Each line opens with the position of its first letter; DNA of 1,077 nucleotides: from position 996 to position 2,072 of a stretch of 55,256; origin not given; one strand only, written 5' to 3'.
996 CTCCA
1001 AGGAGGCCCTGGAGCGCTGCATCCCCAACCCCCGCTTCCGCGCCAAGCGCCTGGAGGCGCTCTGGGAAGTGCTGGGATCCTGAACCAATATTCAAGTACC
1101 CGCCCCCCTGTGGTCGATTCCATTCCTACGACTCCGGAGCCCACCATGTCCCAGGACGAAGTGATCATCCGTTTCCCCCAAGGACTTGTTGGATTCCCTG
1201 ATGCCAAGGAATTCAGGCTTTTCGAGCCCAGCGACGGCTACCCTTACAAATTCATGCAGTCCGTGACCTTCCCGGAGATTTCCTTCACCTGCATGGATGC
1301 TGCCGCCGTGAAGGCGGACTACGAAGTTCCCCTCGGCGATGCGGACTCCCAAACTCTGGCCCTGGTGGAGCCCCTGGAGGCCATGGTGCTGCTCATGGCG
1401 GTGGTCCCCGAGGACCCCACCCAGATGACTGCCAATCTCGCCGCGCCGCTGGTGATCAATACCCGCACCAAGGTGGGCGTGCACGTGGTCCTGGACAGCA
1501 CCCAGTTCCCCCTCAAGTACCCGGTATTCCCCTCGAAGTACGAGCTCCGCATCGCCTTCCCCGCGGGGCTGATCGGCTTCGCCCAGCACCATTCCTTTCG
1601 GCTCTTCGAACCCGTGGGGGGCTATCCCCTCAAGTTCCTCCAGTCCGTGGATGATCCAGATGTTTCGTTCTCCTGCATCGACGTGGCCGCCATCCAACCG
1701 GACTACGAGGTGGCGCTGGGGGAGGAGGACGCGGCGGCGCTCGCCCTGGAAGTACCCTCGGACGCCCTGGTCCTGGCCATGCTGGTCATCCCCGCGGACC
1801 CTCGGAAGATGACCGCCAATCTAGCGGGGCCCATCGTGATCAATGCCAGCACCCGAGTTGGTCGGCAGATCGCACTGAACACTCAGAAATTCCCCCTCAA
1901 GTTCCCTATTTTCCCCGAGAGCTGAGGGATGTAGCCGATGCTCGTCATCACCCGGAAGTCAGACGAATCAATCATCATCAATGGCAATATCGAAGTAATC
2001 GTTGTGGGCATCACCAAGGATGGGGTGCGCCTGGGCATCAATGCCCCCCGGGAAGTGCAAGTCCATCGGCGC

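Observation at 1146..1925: Two complete FliW modules fused into a single polypeptide upstream of csrA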

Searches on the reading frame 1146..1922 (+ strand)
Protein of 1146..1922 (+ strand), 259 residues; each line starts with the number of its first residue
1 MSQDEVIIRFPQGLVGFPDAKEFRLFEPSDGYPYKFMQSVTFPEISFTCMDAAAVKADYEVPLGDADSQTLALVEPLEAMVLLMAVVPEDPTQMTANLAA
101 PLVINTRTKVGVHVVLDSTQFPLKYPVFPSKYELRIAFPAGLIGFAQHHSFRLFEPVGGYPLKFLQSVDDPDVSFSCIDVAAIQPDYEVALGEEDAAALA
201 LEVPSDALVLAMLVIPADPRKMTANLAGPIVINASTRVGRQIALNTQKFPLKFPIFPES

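Call 3: search_protein_families(library=pfam, proteins=[window:1146-1922:+], max_evalue=0.01)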
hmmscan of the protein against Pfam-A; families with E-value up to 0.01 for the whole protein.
window:1146-1922:+ (259 aa): 1 family
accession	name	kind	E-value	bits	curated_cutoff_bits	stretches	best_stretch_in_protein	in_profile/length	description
PF02623.20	FliW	-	4.2e-65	217.5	25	2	136-255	1-122/122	FliW protein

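Call 5: search_protein_families(library=ncbifam, proteins=[window:1146-1922:+], max_evalue=0.01)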
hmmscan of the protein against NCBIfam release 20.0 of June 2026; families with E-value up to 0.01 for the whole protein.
window:1146-1922:+ (259 aa): 8 families
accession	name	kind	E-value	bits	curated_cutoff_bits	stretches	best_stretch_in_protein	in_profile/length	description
NF009793.2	PRK13285.1-1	equivalog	4.9e-61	204.2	130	2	135-256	10-132/132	flagellar assembly protein FliW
NF009801.0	PRK13285.2-4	equivalog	1.5e-57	193.3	223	2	136-257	19-139/152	flagellar assembly protein FliW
NF009799.0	PRK13285.2-2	equivalog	9.3e-54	181.2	165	2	136-257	19-139/150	flagellar assembly protein FliW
NF009798.0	PRK13285.2-1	equivalog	2e-50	170.7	208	2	3-128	14-140/159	flagellar assembly protein FliW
NF009800.0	PRK13285.2-3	equivalog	8.5e-47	158.7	226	2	136-256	19-138/149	flagellar assembly protein FliW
NF009792.0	PRK13284.1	equivalog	9.2e-42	142.4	171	2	136-248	19-137/146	flagellar assembly protein FliW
NF009790.1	PRK13282.1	equivalog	4.9e-17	62.3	135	2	14-122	9-114/128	flagellar assembly protein FliW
NF009791.1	PRK13283.1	equivalog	2.8e-07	30.8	169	0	186-250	51-115/129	flagellar assembly protein FliW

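Call 6: find_homologous_proteins(query=window:1146-1922:+, max_evalue=0.00001)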
Query window:1146-1922:+ (259 aa): 391 proteins with E <= 0.00001 among 7504 candidates; the best 120 are listed.
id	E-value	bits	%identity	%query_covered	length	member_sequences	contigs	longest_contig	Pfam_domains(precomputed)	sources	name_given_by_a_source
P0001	3.9e-156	536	94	100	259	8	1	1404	PF02623.22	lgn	-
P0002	6.5e-143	493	86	100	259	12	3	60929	PF02623.22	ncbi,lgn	-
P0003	5.1e-131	454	79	100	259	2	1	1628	PF02623.22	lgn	-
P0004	1.6e-123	429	75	99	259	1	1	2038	PF02623.22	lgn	-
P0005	1.3e-121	423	73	99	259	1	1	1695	PF02623.22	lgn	-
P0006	2.7e-121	422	73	99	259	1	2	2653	PF02623.22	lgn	-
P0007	9.5e-120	417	72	99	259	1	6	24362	PF02623.22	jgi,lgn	jgi:flagellar assembly factor FliW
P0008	2.9e-119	415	72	99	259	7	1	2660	PF02623.22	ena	-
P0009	5.6e-119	414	71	99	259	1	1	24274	PF02623.22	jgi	-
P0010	8.2e-119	414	71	99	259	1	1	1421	PF02623.22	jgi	jgi:flagellar assembly factor FliW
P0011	1.1e-118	414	71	99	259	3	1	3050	PF02623.22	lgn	-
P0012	1.1e-118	413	73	99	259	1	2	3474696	PF02623.22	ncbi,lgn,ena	-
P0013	2.6e-117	409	71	99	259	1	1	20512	PF02623.22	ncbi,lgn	-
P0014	1.1e-116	407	70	99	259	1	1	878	PF02623.22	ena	-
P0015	2.4e-116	406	71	99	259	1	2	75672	PF02623.22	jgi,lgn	-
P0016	1.6e-115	403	70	99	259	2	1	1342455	PF02623.22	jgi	-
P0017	3.3e-113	396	68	99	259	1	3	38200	PF02623.22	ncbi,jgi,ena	jgi:flagellar assembly factor FliW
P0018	3.2e-112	392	68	99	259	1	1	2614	PF02623.22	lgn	-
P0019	1.4e-108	380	66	100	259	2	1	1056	PF02623.22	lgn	-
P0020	4.0e-107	376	66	100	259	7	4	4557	PF02623.22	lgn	-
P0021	4.7e-107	375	67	99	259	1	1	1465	PF02623.22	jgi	-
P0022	2.2e-106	373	66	100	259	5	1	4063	PF02623.22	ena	-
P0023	7.5e-106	371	66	98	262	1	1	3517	PF02623.22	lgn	-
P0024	9.5e-106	371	66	98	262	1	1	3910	PF02623.22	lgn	-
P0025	9.7e-106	371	67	99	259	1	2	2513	PF02623.22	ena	-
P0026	1.7e-105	370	64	100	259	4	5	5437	PF02623.22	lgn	-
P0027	1.8e-105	370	65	100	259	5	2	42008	PF02623.22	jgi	-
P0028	2.5e-105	370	65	98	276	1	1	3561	PF02623.22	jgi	jgi:flagellar assembly factor FliW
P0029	3.0e-105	369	65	100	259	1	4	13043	PF02623.22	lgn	-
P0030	7.7e-105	368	65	100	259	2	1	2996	PF02623.22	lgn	-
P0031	2.0e-104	367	64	98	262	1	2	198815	PF02623.22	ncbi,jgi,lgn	jgi:flagellar assembly factor FliW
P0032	2.3e-104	367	65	98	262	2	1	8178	PF02623.22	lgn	-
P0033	3.9e-104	366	63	100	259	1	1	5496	PF02623.22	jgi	jgi:flagellar assembly factor FliW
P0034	4.1e-104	366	63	100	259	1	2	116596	PF02623.22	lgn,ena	-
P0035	4.2e-104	366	64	99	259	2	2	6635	PF02623.22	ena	-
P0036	5.3e-104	365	65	98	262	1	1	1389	PF02623.22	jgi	jgi:flagellar assembly factor FliW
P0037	6.6e-104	365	65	99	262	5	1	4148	PF02623.22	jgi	-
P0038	8.5e-104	365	64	99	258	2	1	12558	PF02623.22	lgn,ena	-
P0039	1.9e-103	364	64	100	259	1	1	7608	PF02623.22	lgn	-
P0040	2.1e-103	363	64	100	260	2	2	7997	PF02623.22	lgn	-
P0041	3.4e-103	363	64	98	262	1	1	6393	PF02623.22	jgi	jgi:flagellar assembly factor FliW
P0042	6.1e-103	362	65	100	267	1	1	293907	PF02623.22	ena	-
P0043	6.7e-103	362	64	98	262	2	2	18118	PF02623.22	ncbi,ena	-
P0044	7.8e-103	362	64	98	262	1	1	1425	PF02623.22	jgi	jgi:flagellar assembly factor FliW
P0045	1.3e-102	361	63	98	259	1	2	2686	PF02623.22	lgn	-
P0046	1.5e-102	361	64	100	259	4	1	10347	PF02623.22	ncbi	-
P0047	1.5e-102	361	65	98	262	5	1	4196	PF02623.22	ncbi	-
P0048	2.4e-102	360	64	98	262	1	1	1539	PF02623.22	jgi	jgi:flagellar assembly factor FliW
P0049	2.8e-102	360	64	100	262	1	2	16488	PF02623.22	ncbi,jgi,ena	-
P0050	3.3e-102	360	63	98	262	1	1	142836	PF02623.22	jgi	-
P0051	3.7e-102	359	63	98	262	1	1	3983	PF02623.22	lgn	-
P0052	1.7e-101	357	64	98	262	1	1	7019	PF02623.22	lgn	-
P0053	1.7e-101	357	63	98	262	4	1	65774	PF02623.22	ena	-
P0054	3.5e-101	356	65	98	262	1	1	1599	PF02623.22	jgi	jgi:flagellar assembly factor FliW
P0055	1.0e-100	355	64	98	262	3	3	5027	PF02623.22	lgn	-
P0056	1.1e-100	355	63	98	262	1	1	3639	PF02623.22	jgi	-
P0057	1.7e-100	354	63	100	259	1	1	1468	PF02623.22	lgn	-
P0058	2.0e-100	354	62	98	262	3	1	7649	PF02623.22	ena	-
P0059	3.9e-100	353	62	99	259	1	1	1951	PF02623.22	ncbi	-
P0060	8.4e-100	352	63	99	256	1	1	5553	PF02623.22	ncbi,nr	ncbi:MAG: flagellar assembly protein FliW [Holophaga sp.]|nr:flagellar assembly protein FliW [Holoph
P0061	1.4e-99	351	61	98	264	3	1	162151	PF02623.22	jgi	-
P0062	1.5e-99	351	62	100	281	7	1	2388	PF02623.22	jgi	-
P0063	2.3e-99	350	63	100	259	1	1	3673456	PF02623.22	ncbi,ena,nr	nr:flagellar assembly protein FliW [uncultured Holophaga sp.]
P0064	2.5e-99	350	61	100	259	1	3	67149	PF02623.22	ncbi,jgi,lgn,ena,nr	ncbi:MAG: fliW [Holophagaceae bacterium]|nr:fliW [Holophagaceae bacterium]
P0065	2.9e-99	350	62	99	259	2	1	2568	PF02623.22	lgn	-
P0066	3.0e-99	350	62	100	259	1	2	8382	PF02623.22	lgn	-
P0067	4.5e-99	349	63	98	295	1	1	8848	PF02623.22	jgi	-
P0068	6.7e-99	349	62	98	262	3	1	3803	PF02623.22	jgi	-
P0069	1.5e-98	348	63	98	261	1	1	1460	PF02623.22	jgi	jgi:flagellar assembly factor FliW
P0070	4.4e-98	346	61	98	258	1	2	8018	PF02623.22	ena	-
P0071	5.2e-98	346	61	100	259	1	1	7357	PF02623.22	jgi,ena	-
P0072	5.8e-98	346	62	98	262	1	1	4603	PF02623.22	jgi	jgi:flagellar assembly factor FliW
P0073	7.5e-98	345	60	98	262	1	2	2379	PF02623.22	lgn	-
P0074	1.3e-97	344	64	92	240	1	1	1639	PF02623.22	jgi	-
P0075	1.5e-97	344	61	99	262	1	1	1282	PF02623.22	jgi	jgi:flagellar assembly factor FliW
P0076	2.6e-97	344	61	99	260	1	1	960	PF02623.22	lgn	-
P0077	2.9e-97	343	62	100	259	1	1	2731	PF02623.22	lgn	-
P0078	3.0e-97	343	61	100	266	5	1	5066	PF02623.22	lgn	-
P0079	3.4e-97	343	60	100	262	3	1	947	PF02623.22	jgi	-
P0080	6.6e-97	342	61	100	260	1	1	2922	PF02623.22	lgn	-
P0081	6.6e-97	342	61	98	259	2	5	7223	PF02623.22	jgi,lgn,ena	-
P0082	1.3e-96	341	60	100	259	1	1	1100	PF02623.22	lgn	-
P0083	2.6e-96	340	60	99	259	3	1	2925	PF02623.22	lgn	-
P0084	4.9e-96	339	61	98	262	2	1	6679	PF02623.22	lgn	-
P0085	5.1e-96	339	60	99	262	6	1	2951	PF02623.22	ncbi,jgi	-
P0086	8.0e-96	339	61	98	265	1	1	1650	PF02623.22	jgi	jgi:flagellar assembly factor FliW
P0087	8.1e-96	339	60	100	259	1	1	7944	PF02623.22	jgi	-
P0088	9.3e-96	338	60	100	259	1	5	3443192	PF02623.22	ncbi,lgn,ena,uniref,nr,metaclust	ncbi:flagellar assembly protein FliW [Holophaga foetida]|uniref:flagellar assembly protein FliW n=1 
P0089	1.0e-95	338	62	100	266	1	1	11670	PF02623.22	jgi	jgi:flagellar assembly factor FliW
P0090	1.3e-95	338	63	99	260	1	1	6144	PF02623.22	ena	-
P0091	1.7e-95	338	59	97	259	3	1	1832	PF02623.22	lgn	-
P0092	3.1e-95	337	61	98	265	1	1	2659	PF02623.22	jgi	jgi:flagellar assembly factor FliW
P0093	4.3e-95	336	60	98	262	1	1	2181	PF02623.22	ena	-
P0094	8.7e-95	335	59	100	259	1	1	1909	PF02623.22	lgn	-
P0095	9.5e-95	335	60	99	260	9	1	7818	PF02623.22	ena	-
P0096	1.0e-94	335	64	99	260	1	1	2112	PF02623.22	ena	-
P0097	1.1e-94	335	60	100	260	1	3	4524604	PF02623.22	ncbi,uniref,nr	ncbi:flagellar assembly protein FliW [Mesoterricola sediminis]|uniref:Flagellar assembly factor FliW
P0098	1.1e-94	335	60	98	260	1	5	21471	PF02623.22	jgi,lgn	jgi:flagellar assembly factor FliW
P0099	6.2e-94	332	62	98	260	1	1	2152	PF02623.22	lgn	-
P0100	1.0e-93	332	61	99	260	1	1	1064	PF02623.22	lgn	-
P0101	1.1e-93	332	59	98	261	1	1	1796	PF02623.22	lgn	-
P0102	1.3e-93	331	61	98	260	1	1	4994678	PF02623.22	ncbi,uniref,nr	ncbi:flagellar assembly protein FliW [Mesoterricola silvestris]|uniref:Flagellar assembly factor Fli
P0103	1.4e-93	331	59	100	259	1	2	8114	PF02623.22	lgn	-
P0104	2.0e-93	331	59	100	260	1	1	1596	PF02623.22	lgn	-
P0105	3.4e-93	330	61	98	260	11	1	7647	PF02623.22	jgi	-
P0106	8.8e-93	329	60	99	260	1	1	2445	PF02623.22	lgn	-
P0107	1.0e-92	328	60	99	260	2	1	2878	PF02623.22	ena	-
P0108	1.3e-92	328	59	97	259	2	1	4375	PF02623.22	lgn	-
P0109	1.6e-92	328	60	100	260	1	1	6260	PF02623.22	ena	-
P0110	1.8e-92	328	60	100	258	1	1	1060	PF02623.22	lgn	-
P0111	2.2e-92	327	59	100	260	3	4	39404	PF02623.22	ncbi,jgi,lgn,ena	jgi:flagellar assembly factor FliW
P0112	2.4e-92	327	62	99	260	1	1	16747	PF02623.22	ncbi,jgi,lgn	-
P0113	2.8e-92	327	60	99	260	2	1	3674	PF02623.22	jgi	jgi:flagellar assembly factor FliW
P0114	4.4e-92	326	59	100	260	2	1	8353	PF02623.22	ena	-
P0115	1.0e-91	325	60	100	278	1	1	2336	PF02623.22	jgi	jgi:flagellar assembly factor FliW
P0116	1.1e-91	325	59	98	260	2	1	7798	PF02623.22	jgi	jgi:flagellar assembly factor FliW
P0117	2.7e-91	324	60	99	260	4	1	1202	PF02623.22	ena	-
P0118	6.9e-91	322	59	99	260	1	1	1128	PF02623.22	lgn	-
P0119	9.5e-91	322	59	100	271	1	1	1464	PF02623.22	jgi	jgi:flagellar assembly factor FliW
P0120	9.5e-91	322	58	99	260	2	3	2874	PF02623.22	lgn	-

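Call 10: search_solved_structures(query=window:1146-1922:+, max_evalue=0.001, show_alignments=3)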
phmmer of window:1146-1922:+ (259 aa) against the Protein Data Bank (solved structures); distinct sequences matched with E-value up to 0.001: 3.
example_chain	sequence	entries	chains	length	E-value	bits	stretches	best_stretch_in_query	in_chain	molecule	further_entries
5dmb_A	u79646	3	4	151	1.4e-16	64.3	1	5-132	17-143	Flagellar assembly factor FliW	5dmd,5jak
2aj7_A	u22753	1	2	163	5.8e-14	55.7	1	5-131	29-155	hypothetical protein BH3618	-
9p4g_A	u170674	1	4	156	7.8e-06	29.1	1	135-252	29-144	Flagellar assembly factor FliW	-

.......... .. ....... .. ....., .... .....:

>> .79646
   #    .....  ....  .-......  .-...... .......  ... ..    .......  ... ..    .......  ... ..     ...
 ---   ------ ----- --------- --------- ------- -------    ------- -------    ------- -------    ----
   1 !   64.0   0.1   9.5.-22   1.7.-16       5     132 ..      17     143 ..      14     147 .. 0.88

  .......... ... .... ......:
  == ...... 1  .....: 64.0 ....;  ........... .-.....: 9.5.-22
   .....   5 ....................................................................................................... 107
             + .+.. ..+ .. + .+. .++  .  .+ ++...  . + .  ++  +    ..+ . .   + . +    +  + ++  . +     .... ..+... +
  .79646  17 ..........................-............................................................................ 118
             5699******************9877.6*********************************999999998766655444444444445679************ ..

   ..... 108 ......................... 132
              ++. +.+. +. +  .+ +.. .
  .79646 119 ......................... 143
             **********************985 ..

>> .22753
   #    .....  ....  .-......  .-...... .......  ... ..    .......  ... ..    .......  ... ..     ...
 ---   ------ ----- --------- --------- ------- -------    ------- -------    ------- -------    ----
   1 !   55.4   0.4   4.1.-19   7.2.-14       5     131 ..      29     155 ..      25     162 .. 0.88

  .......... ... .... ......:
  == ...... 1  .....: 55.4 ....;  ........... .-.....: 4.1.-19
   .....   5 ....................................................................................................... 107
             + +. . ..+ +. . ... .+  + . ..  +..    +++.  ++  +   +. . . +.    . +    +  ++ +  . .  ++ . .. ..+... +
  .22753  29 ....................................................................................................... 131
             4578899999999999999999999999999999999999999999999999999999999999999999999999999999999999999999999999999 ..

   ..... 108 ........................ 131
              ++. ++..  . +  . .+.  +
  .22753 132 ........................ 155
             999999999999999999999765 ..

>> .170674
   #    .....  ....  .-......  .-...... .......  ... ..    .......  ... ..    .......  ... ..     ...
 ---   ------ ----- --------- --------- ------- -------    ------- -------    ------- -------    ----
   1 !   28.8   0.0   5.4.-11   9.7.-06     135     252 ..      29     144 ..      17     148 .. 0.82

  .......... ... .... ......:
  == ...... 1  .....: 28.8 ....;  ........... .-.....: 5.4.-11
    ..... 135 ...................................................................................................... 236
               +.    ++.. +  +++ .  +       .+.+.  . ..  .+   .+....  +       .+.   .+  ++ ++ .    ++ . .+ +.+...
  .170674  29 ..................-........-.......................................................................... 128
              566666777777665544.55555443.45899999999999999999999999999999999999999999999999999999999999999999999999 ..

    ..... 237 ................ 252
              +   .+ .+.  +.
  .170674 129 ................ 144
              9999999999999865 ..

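Call 24: find_related_loci(query=A1, collection=genome_contigs, flank=6000)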
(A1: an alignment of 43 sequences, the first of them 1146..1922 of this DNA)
Query A1 (259 aa) in genome_contigs; peptide patterns used: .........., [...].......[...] (x = any residue, [..] = any of these).
113 stretches matched a pattern; 84 encode a relative of the query (tblastn E <= 1e-3); the best 80 are kept; 80 distinct loci.
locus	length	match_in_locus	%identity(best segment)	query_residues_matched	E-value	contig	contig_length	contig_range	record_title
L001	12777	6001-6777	92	1-259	1e-158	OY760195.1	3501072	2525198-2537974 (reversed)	MAG: uncultured Holophaga sp. isolate 19663c38-e6f5-42a8-8268-146037a524bf genome assembly, chromosome: 1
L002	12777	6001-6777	73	1-256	4e-125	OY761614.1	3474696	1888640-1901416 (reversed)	MAG: uncultured Holophaga sp. isolate c3c763bb-72ba-4188-aae9-c4b83244ba6d genome assembly, chromosome: 1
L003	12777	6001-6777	68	1-256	3e-119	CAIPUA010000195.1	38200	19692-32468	MAG: uncultured Holophagaceae bacterium isolate Loclat_bin-01759 genome assembly, contig: bin-01759:195/419, whole genom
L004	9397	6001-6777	71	1-256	3e-115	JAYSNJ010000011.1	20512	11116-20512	MAG: Holophagaceae bacterium isolate GFS_10895 GFS_10895_10, whole genome shotgun sequence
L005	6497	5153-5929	66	1-259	9e-114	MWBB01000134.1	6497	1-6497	MAG: Acidobacteria bacterium ADurb.Bin340 BWY56_contig000134, whole genome shotgun sequence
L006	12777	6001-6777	65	1-258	4e-112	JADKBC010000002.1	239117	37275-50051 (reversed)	MAG: Holophaga sp. isolate Mari_18-Q3-R65-66_MAXAC.049 tig00003759-10-2384630, whole genome shotgun sequence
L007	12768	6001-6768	65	1-256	3e-111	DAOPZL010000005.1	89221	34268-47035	MAG TPA_asm: Holophaga sp. isolate AMR_MDS_1289 NODE_147_length_89221_cov_31.344492, whole genome shotgun sequence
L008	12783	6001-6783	64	1-255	2e-109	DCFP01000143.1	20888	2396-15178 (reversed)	MAG TPA_asm: Holophagaceae bacterium UBA1801 UBA1801_contig_11080, whole genome shotgun sequence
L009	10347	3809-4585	64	1-258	2e-108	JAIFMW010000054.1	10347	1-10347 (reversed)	MAG: Deltaproteobacteria bacterium isolate bin_5 scaffold_9631, whole genome shotgun sequence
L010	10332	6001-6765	63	1-255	2e-108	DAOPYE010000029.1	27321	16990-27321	MAG TPA_asm: Holophaga sp. isolate AMR_MDS_1322 NODE_1731_length_27321_cov_7.257940, whole genome shotgun sequence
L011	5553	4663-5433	63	1-256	2e-106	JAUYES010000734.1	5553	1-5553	MAG: Holophaga sp. isolate C21_concoct.bin.29_sub C21_k141_327170, whole genome shotgun sequence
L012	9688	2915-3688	61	1-258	1e-104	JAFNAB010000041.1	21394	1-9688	MAG: Holophagaceae bacterium isolate CTSoil_007 scaffold_105, whole genome shotgun sequence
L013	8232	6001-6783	64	1-258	1e-104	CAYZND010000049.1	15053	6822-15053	MAG TPA_asm: uncultured Mesoterricola sp. isolate SRP231805_co2_259 genome assembly, contig: NODE_2583_length_15053_cov_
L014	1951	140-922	62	1-258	3e-107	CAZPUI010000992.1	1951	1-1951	MAG TPA_asm: uncultured Solibacteraceae bacterium isolate SRP302447_co3_52 genome assembly, contig: NODE_212521_length_1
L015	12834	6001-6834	60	1-258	3e-101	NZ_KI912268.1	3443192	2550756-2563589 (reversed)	Holophaga foetida DSM 6591 HolfoDRAFT_HFA.1, whole genome shotgun sequence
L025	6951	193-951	54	1-256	2e-89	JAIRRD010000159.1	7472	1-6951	MAG: Holophagales bacterium isolate Coa324_bin7 k119_269036, whole genome shotgun sequence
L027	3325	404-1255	52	1-256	9e-87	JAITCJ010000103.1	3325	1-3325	MAG: Holophagales bacterium isolate Nl494_bin27 k119_1591839, whole genome shotgun sequence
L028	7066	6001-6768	51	1-256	7e-86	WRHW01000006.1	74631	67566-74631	MAG: Holophagaceae bacterium isolate Nt197P3bin133 Ga0082212_10000275, whole genome shotgun sequence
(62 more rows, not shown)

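Call 27: search_protein_representatives(protein=window:1146-1922:+)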
Query: 259 residues. Proteins with E-value up to 0.001 (for the whole library): 3350; up to 1e-10: 961; up to 1e-30: 2. The best 150 are listed.
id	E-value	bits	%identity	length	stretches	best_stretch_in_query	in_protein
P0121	7.5e-87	307.6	57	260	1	1-257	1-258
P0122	3.3e-39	151.5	55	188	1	126-257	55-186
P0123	1.0e-29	120.4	45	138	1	129-255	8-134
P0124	1.2e-29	120.2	37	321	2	135-255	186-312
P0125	2.5e-27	112.6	31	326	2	7-127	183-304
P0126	9.0e-27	110.8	54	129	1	42-160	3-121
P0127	1.3e-26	110.3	46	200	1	114-258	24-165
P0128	3.2e-25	105.7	34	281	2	136-254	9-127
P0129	9.7e-25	104.1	30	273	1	8-255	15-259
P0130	1.4e-23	100.4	45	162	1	136-257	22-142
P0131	3.3e-23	99.1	29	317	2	5-127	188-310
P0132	2.6e-22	96.2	39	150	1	5-127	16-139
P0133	3.3e-22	95.8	40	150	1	137-256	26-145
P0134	3.5e-22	95.7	43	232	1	135-256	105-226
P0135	3.9e-22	95.6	37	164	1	4-141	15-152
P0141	2.4e-21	93.0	28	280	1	8-255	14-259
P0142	5.4e-21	91.9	38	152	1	5-128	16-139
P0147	2.1e-20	89.9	34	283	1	8-240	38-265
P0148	2.3e-20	89.8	40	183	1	131-257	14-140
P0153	8.2e-20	88.0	30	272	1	7-254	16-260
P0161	2.0e-19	86.7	33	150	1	3-128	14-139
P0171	6.8e-19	85.0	32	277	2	133-248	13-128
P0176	1.4e-18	83.9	33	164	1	5-128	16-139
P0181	1.9e-18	83.5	40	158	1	134-257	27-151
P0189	3.9e-18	82.5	38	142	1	131-255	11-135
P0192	6.2e-18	81.9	35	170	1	3-136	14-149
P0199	9.2e-18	81.3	40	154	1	124-258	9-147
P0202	1.0e-17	81.2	27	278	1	8-257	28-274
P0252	1.8e-16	77.1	27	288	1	7-255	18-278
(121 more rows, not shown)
